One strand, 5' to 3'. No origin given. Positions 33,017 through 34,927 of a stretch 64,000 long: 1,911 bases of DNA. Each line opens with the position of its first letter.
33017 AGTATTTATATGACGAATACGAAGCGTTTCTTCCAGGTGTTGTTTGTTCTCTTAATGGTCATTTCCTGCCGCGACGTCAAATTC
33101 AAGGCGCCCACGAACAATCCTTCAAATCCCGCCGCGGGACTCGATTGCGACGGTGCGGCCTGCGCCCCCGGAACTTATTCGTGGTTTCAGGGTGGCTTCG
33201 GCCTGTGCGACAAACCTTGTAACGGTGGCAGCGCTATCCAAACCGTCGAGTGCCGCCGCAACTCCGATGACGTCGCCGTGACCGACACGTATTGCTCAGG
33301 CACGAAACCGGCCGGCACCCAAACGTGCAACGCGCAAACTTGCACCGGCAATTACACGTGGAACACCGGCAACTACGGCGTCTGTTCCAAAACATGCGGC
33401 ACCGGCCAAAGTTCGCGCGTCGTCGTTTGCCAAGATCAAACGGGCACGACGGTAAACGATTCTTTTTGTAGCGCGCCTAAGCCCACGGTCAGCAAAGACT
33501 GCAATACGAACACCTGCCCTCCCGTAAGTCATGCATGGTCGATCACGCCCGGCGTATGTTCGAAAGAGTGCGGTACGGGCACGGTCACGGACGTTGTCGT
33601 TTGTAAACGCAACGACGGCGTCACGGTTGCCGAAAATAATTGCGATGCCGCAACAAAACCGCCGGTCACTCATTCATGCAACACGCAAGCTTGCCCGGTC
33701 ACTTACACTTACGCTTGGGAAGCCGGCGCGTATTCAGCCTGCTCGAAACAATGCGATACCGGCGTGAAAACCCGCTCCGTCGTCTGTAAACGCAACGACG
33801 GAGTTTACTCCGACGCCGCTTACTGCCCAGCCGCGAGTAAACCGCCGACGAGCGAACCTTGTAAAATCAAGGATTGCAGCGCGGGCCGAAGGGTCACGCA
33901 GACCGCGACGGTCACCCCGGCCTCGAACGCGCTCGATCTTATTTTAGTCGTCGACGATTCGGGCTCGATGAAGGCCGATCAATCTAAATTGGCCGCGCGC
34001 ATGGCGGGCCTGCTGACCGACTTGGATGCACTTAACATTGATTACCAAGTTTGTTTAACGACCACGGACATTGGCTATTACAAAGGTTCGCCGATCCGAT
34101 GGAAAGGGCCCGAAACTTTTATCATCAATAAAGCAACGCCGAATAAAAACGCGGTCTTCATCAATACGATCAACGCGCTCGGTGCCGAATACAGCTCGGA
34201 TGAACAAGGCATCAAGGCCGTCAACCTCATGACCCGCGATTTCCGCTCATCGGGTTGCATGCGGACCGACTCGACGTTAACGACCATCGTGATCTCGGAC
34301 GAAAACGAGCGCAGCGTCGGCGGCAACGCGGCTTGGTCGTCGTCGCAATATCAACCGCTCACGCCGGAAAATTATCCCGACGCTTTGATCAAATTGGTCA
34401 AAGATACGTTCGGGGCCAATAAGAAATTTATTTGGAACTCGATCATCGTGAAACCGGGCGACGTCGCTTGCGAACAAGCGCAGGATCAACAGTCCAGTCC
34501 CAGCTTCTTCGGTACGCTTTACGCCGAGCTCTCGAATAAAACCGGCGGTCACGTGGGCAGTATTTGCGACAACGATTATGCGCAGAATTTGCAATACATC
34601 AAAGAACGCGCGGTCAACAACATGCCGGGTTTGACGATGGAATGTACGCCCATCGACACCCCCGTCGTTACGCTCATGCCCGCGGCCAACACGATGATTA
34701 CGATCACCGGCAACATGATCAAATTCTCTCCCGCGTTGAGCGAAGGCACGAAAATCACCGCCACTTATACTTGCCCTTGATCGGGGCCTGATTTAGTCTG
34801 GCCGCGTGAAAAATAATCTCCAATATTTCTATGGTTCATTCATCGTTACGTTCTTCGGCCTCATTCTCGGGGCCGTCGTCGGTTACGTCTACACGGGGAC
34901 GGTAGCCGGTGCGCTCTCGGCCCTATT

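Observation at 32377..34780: Lipoprotein with four thrombospondin type-1-like repeats plus vWA, preceded by a TlpA-like thioredoxin lipoprotein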

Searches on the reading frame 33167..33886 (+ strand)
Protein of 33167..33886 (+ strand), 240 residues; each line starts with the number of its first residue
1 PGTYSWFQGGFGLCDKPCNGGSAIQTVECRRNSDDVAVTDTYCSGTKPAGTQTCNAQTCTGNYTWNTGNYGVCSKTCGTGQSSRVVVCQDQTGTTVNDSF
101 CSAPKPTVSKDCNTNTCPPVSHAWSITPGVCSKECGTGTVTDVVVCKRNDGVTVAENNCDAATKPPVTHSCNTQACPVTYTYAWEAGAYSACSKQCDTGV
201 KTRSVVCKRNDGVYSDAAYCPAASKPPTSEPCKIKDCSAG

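Call 49: search_protein_representatives(protein=window:33167-33886:+)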
Query: 240 residues. Proteins with E-value up to 0.001 (for the whole library): 3108; up to 1e-10: 1371; up to 1e-30: 276. The best 150 are listed.
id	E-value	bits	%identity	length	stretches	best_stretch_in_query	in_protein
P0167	9.5e-258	867.4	36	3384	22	6-208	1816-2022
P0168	3.5e-226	764.0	37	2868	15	5-238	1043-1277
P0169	4.7e-163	557.1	42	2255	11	3-209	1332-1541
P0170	2.0e-153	525.6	36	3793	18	3-237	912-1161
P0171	1.3e-149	513.0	38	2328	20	45-209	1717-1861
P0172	1.4e-140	483.4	39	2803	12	4-207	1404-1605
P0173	8.6e-139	477.6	46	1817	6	32-236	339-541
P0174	7.4e-136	468.0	40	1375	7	3-233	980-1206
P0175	1.3e-131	454.0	34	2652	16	3-237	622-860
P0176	1.4e-129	447.5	42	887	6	4-213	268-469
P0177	3.0e-129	446.3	36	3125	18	3-232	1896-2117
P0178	7.2e-129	445.1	37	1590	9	3-231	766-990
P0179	1.7e-128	443.8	36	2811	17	63-239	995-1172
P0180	9.0e-127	438.2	33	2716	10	37-238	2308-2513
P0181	2.8e-121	420.2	48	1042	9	95-210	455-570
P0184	4.0e-105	367.3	43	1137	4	3-220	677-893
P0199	1.2e-74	267.5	41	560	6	63-208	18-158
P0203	1.7e-72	260.3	51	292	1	2-240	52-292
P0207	3.2e-70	252.9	41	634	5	13-178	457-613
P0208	8.5e-70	251.5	41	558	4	5-178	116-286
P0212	6.2e-65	235.6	40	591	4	1-208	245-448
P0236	4.2e-54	200.1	39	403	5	65-209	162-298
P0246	1.1e-51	192.2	40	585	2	36-233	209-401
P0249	5.7e-51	189.8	40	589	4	4-205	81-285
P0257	2.1e-49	184.7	40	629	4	41-208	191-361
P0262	1.6e-48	181.8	40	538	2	3-238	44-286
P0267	9.6e-47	176.0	40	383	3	5-232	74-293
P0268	1.0e-46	175.9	42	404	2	5-209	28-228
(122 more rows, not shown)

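Call 50: list_cluster_members(proteins=[P0167, P0168, P0169, P0173, P0174, P0176, P0181, P0184, P0203, P0199])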
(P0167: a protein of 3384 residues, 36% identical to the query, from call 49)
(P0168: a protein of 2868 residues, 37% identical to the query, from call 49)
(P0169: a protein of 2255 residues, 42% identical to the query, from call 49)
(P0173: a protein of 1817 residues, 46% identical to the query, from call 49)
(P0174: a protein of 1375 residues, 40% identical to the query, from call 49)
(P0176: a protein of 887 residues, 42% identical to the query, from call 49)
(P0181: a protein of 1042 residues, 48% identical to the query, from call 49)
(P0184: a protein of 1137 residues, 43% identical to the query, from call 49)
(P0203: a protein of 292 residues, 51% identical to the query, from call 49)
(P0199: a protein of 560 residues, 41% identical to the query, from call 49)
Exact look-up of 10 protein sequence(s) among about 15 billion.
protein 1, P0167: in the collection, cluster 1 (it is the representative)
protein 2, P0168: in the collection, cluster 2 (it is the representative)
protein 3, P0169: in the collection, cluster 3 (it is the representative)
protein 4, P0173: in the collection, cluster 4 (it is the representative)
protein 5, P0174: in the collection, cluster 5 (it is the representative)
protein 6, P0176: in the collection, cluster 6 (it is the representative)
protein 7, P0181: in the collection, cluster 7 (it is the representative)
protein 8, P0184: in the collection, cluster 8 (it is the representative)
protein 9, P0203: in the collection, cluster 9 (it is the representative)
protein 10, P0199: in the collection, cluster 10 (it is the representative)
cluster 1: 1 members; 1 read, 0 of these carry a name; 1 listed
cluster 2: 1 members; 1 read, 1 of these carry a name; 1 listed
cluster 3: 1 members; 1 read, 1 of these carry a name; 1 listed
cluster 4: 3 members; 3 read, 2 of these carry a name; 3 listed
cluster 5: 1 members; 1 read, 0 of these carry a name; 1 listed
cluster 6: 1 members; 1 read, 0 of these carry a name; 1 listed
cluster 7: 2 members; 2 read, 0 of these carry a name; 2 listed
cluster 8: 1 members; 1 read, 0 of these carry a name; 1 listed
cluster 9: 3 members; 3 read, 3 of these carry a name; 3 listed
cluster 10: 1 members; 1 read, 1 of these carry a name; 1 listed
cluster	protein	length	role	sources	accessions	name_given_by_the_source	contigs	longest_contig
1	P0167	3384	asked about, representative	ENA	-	-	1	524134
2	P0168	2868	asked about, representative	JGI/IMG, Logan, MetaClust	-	\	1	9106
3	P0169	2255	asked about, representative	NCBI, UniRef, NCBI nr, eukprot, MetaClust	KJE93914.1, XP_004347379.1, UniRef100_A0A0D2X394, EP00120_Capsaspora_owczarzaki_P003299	thrombospondin [Capsaspora owczarzaki ATCC 30864] | Thrombospondin n=1 Tax=Capsaspora owczarzaki (strain ATCC 30864) TaxID=595528 ... | XP_004347379.1 thrombospondin [Capsaspora owczarzaki ATCC 30864]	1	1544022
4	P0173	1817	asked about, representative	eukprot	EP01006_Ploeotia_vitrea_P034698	TRINITY_DN65790_c14_g1_i2.p1 TRINITY_DN65790_c14_g1~~TRINITY_DN65790_c14_g1_i2.p1 ORF ...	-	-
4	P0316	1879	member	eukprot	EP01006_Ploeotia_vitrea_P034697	TRINITY_DN65790_c14_g1_i1.p1 TRINITY_DN65790_c14_g1~~TRINITY_DN65790_c14_g1_i1.p1 ORF ...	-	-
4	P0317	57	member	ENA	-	-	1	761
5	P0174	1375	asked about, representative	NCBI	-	-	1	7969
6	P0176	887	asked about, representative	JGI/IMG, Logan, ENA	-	-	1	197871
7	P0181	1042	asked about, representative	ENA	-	-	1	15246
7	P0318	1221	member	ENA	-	-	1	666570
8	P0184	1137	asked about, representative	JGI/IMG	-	-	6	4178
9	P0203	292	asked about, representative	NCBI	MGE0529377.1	MAG: thrombospondin type-1 domain-containing protein, partial [Bdellovibrionales ...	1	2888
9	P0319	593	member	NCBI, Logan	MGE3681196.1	MAG: thrombospondin type-1 domain-containing protein [Bdellovibrionales bacterium]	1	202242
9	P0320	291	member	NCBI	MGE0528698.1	MAG: hypothetical protein AB7P49_16645, partial [Bdellovibrionales bacterium]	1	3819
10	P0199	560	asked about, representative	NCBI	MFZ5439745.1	MAG: thrombospondin type-1 domain-containing protein [Myxococcota bacterium]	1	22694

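Call 51: search_protein_families(library=pfam, proteins=[P0176, P0181, P0184, P0199, P0174, P0207, P0208, P0212, P0236, P0246], max_evalue=0.001)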
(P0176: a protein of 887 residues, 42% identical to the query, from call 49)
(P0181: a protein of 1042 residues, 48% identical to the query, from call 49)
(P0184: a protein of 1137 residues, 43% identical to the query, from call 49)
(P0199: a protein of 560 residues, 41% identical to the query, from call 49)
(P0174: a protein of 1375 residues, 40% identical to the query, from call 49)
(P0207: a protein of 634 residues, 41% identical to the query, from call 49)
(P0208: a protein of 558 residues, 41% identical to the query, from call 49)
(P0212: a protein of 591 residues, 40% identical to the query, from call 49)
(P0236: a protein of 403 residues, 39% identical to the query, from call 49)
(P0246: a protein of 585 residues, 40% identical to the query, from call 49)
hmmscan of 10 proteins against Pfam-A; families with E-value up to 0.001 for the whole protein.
P0176 (887 aa): 4 families
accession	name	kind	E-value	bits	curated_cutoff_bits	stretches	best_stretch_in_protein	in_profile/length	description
PF19030.6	TSP1_ADAMTS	-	2.8e-133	434.6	23.8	13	270-320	1-53/55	Thrombospondin type 1 domain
PF00090.25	TSP_1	-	2.4e-45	153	21.6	6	387-432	4-46/49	Thrombospondin type 1 domain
PF19028.6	TSP1_spondin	-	5.2e-24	84.7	41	0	102-140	8-43/52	Spondin-like TSP1 domain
PF19035.6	TSP1_CCN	-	2e-21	76.4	27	0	329-349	5-25/44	CCN3 Nov like TSP1 domain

P0181 (1042 aa): 5 families
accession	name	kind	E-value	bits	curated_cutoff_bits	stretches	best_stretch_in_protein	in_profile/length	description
PF19030.6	TSP1_ADAMTS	-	1.5e-137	448.3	23.8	11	69-123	1-55/55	Thrombospondin type 1 domain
PF03382.20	DUF285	-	7.7e-60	200.4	25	2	830-944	2-117/120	Mycoplasma protein of unknown function, DUF285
PF19028.6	TSP1_spondin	-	3e-24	85.5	41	0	547-598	7-52/52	Spondin-like TSP1 domain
PF00090.25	TSP_1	-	3.2e-07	30.9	21.6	0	73-123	5-49/49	Thrombospondin type 1 domain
PF15976.11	CooC_C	-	1.5e-05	25.4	29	0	385-411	20-46/93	CS1-pili formation C-terminal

P0184 (1137 aa): 9 families
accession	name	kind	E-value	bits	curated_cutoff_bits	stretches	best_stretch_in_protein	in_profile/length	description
PF19030.6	TSP1_ADAMTS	-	5.1e-104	340.9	23.8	9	739-793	1-55/55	Thrombospondin type 1 domain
PF01421.25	Reprolysin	-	6.3e-26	92.1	20.8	1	289-512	1-200/200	Reprolysin (M12B) family zinc metalloprotease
PF00090.25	TSP_1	-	1.7e-18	67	21.6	0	1031-1083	3-49/49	Thrombospondin type 1 domain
PF13688.12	Reprolysin_5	-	3.4e-18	67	27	1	297-487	11-196/196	Metallo-peptidase family M12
PF13574.12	Reprolysin_2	-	1.1e-17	65.1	27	1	386-492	70-187/195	Metallo-peptidase family M12B Reprolysin-like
PF13583.11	Reprolysin_4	-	4.4e-14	53.1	22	1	332-503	37-200/203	Metallo-peptidase family M12B Reprolysin-like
PF13582.12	Reprolysin_3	-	3.9e-11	44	22.4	1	330-449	20-123/123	Metallo-peptidase family M12B Reprolysin-like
PF01562.24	Pep_M12B_propep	-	4.2e-10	40.5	23.7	1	49-126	20-92/93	Reprolysin family propeptide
PF19028.6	TSP1_spondin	-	3.9e-09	37.1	41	0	569-620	8-52/52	Spondin-like TSP1 domain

P0199 (560 aa): 4 families
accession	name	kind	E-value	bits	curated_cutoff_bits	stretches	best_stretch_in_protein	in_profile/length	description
PF19030.6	TSP1_ADAMTS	-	8.7e-113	369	23.8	9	20-72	1-55/55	Thrombospondin type 1 domain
PF00090.25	TSP_1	-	4.4e-47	158.5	21.6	8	22-72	3-49/49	Thrombospondin type 1 domain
PF19028.6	TSP1_spondin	-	2.7e-26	92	41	2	357-414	1-52/52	Spondin-like TSP1 domain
PF19035.6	TSP1_CCN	-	6.3e-16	58.8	27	0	22-40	5-23/44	CCN3 Nov like TSP1 domain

P0174 (1375 aa): 3 families
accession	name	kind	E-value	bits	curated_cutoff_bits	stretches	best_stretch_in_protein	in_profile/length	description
PF19030.6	TSP1_ADAMTS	-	7.1e-105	343.7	23.8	13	1041-1091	1-52/55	Thrombospondin type 1 domain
PF00090.25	TSP_1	-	9e-14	51.9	21.6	0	1044-1067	4-27/49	Thrombospondin type 1 domain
PF00200.28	Disintegrin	-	1.9e-11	45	35.1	2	461-492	45-75/75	Disintegrin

P0207 (634 aa): 8 families
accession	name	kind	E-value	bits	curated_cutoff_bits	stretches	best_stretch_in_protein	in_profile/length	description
PF19030.6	TSP1_ADAMTS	-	5.2e-117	382.5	23.8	10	43-94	1-55/55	Thrombospondin type 1 domain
PF00090.25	TSP_1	-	4e-38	129.8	21.6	4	47-94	5-49/49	Thrombospondin type 1 domain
PF19028.6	TSP1_spondin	-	1.5e-14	54.4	41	0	156-203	8-52/52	Spondin-like TSP1 domain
PF25640.1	Crypto_dsRNA_S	-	1.3e-10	41.5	23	0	208-249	217-258/268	Cryptosporidium parvum virus small dsRNA capsid protein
PF19035.6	TSP1_CCN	-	3.8e-10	40.3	27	0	368-390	1-23/44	CCN3 Nov like TSP1 domain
PF20453.3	DUF6707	-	1.6e-05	24.9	27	0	423-471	23-71/279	Family of unknown function (DUF6707)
PF18107.7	HTH_ABP1_N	-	7.1e-05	22.9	22.5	0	39-49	28-38/61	Fission yeast centromere protein N-terminal domain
PF00434.23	VP7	-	0.0001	22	25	0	387-440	253-308/336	Glycoprotein VP7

P0208 (558 aa): 4 families
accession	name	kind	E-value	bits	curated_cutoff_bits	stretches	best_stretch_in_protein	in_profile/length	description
PF19030.6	TSP1_ADAMTS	-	6.5e-54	180.5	23.8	5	232-284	1-55/55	Thrombospondin type 1 domain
PF00090.25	TSP_1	-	4.4e-11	43.2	21.6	0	238-284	7-49/49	Thrombospondin type 1 domain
PF13519.12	VWA_2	-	5e-06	27.5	27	1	357-476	1-107/107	von Willebrand factor type A domain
PF19028.6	TSP1_spondin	-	4.5e-05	24.1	41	0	284-342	1-52/52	Spondin-like TSP1 domain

P0212 (591 aa): 4 families
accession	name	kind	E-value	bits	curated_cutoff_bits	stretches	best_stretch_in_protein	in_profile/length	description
PF19030.6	TSP1_ADAMTS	-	1.4e-79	262.7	23.8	7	365-418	1-55/55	Thrombospondin type 1 domain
PF00090.25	TSP_1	-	2.2e-29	101.8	21.6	2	542-591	4-49/49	Thrombospondin type 1 domain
PF19028.6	TSP1_spondin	-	4.5e-10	40.1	41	0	253-303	7-52/52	Spondin-like TSP1 domain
PF23657.1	DUF7151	-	3.8e-05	24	27.2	1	143-186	3-46/46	Domain of unknown function (DUF7151)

P0236 (403 aa): 7 families
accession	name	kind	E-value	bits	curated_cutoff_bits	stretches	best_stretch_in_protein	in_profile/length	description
PF19030.6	TSP1_ADAMTS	-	1.5e-64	214.5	23.8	7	162-214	1-55/55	Thrombospondin type 1 domain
PF00090.25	TSP_1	-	1.7e-34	118.2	21.6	5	333-381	4-49/49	Thrombospondin type 1 domain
PF19028.6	TSP1_spondin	-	3.5e-22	78.9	41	3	332-381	6-52/52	Spondin-like TSP1 domain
PF19035.6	TSP1_CCN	-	1.6e-20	73.6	27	0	111-131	6-30/44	CCN3 Nov like TSP1 domain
PF12947.13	EGF_3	-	5.8e-10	39.7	28.5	1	8-43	1-36/36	EGF domain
PF07645.21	EGF_CA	-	5.8e-05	23.7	27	1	8-43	5-43/43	Calcium-binding EGF domain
PF00008.33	EGF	-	6.7e-05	23.5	21.5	1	8-39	1-31/32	EGF-like domain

P0246 (585 aa): 4 families
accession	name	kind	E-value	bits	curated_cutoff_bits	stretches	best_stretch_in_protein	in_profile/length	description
PF19030.6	TSP1_ADAMTS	-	3e-77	255.2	23.8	6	470-520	1-52/55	Thrombospondin type 1 domain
PF00090.25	TSP_1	-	3.3e-27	94.9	21.6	4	532-582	4-49/49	Thrombospondin type 1 domain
PF19028.6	TSP1_spondin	-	1.4e-11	45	41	0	524-582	1-52/52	Spondin-like TSP1 domain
PF19035.6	TSP1_CCN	-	7.3e-11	42.6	27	0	238-288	5-44/44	CCN3 Nov like TSP1 domain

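Call 52: list_cluster_members(proteins=[P0207, P0208, P0212, P0236, P0246, P0249, P0257, P0262, P0267, P0268])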
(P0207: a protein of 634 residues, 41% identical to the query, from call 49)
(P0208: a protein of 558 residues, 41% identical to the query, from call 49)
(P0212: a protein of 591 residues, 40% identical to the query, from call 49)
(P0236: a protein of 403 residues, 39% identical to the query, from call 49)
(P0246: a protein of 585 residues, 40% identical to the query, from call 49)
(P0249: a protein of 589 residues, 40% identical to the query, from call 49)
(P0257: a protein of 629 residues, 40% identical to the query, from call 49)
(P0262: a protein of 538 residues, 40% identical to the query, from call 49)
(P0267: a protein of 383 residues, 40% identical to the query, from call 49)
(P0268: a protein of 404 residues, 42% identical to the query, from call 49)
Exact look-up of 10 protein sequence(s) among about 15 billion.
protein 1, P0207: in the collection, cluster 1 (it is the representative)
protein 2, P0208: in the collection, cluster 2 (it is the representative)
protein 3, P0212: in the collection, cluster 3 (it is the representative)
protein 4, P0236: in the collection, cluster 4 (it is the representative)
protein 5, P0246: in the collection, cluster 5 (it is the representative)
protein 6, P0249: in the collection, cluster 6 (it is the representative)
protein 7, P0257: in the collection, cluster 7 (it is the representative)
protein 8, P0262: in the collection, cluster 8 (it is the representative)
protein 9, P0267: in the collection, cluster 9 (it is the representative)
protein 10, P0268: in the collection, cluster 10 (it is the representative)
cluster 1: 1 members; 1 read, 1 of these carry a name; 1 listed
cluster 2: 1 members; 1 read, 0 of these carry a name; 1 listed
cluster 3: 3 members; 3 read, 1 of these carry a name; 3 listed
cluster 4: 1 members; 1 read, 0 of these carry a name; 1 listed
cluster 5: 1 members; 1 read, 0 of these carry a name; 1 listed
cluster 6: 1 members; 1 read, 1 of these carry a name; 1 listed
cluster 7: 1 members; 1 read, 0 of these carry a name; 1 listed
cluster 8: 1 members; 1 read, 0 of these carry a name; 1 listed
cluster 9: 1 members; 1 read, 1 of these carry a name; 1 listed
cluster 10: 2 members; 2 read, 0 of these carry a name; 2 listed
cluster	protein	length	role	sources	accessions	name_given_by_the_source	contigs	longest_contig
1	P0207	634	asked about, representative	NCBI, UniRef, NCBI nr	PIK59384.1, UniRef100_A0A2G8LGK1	thrombospondin [Apostichopus japonicus] | Thrombospondin n=1 Tax=Stichopus japonicus TaxID=307972 RepID=A0A2G8LGK1_STIJA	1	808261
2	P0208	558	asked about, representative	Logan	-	-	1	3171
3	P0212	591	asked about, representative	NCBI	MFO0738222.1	MAG: thrombospondin type-1 domain-containing protein [Labilithrix sp.]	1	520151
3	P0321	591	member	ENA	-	-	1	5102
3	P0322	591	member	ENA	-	-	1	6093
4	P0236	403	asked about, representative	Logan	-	-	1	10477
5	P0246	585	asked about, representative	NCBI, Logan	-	-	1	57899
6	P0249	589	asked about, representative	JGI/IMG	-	hypothetical protein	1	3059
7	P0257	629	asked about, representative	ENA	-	-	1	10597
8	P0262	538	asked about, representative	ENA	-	-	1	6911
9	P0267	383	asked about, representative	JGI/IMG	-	hypothetical protein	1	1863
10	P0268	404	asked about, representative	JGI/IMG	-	-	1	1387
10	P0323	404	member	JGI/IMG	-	-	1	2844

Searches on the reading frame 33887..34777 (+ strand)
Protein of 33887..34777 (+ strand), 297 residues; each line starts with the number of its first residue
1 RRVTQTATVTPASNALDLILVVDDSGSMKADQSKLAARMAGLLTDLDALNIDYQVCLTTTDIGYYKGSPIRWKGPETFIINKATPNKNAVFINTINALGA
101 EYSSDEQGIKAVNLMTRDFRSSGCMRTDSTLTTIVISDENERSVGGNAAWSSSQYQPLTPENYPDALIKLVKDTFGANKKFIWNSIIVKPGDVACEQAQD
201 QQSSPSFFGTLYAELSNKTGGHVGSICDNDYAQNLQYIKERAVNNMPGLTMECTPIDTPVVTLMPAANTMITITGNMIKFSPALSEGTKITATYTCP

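Call 46: search_solved_structures(query=A3, max_evalue=10, show_alignments=3)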
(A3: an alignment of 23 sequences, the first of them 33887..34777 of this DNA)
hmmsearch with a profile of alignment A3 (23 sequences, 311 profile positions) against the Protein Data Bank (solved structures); distinct sequences matched with E-value up to 10: 8.
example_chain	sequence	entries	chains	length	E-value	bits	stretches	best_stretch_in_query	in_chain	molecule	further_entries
4cn8_A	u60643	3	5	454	0.00081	21.9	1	10-49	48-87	PROXIMAL THREAD MATRIX PROTEIN 1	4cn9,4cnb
6qt8_A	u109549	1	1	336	0.3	13.5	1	12-40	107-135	Midasin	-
6qta_A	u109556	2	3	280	0.32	13.4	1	14-40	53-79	Midasin,Midasin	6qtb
1dgq_A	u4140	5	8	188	0.71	12.3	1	12-79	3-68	LEUKOCYTE FUNCTION ASSOCIATED ANTIGEN-1 | Integrin alpha-L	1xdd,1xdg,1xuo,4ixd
2b2x_A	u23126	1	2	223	0.99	11.8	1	6-34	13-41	Integrin alpha-1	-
3e2m_A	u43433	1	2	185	1.1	11.6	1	14-77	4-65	Integrin alpha-L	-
3f74_A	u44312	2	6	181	1.6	11.1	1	15-78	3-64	Integrin alpha-L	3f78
1t0p_A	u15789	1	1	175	1.6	11.1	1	15-78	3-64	Integrin alpha-L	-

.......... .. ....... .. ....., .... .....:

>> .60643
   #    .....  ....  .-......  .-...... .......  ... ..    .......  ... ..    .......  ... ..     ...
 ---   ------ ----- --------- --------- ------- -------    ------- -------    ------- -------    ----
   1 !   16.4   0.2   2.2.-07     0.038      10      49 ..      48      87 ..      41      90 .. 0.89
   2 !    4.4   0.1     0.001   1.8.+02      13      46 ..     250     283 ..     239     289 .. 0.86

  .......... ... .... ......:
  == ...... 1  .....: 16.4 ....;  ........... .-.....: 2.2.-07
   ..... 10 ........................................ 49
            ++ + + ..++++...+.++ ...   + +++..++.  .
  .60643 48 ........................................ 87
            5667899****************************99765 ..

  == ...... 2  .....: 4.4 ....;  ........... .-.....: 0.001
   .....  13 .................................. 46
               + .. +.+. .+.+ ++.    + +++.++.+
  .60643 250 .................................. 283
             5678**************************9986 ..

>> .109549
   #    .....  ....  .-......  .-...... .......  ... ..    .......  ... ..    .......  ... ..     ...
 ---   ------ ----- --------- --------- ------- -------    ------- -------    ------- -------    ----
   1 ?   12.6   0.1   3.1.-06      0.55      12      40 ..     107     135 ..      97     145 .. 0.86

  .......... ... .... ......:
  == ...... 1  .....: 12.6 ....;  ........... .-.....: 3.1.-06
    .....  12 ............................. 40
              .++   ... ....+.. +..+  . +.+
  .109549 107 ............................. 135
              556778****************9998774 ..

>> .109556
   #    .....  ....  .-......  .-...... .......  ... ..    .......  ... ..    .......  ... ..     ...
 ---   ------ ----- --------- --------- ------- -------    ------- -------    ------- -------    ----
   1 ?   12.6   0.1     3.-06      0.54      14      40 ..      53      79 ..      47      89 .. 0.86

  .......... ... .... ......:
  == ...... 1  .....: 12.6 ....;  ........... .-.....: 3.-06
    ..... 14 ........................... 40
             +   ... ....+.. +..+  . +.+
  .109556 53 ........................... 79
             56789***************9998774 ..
